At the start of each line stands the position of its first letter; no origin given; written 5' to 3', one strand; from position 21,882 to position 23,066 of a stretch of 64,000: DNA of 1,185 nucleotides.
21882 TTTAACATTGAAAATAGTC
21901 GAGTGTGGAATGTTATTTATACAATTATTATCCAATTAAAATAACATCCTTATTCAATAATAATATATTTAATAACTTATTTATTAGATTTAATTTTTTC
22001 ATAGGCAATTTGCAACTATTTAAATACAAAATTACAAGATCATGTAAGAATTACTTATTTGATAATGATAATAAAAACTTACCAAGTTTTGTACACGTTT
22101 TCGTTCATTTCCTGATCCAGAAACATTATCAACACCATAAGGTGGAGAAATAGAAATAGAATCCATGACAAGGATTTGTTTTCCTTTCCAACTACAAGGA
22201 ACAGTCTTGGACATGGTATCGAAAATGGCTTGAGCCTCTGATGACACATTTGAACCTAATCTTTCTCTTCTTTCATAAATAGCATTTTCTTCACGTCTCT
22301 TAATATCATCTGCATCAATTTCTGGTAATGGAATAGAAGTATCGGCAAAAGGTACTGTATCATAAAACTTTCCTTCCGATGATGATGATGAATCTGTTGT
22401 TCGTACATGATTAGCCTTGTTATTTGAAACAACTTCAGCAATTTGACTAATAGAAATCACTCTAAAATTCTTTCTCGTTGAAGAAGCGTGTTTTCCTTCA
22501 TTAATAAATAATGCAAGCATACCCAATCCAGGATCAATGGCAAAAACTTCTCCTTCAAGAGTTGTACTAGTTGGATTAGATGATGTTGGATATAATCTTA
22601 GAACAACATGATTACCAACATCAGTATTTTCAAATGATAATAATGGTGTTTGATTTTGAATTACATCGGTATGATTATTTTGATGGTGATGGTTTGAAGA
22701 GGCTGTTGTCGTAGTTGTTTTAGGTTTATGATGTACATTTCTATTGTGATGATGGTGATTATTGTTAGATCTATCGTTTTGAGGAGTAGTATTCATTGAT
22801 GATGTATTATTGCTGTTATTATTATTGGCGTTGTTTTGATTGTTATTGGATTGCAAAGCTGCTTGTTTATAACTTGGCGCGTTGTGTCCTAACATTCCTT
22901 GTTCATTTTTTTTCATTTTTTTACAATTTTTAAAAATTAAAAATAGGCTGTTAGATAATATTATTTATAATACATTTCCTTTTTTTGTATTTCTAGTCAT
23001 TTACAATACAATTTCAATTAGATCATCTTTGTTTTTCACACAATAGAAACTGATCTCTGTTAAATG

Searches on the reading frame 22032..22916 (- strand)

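Call 74: search_protein_families(library=pfam, proteins=[window:22032-22916:-], max_evalue=0.001)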
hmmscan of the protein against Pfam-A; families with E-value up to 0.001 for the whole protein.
window:22032-22916:- (294 aa): 1 family
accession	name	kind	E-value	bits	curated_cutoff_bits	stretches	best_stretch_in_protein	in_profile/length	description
PF09793.14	AD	-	7.2e-22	77.6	23.4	1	199-272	2-81/90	Anticodon-binding domain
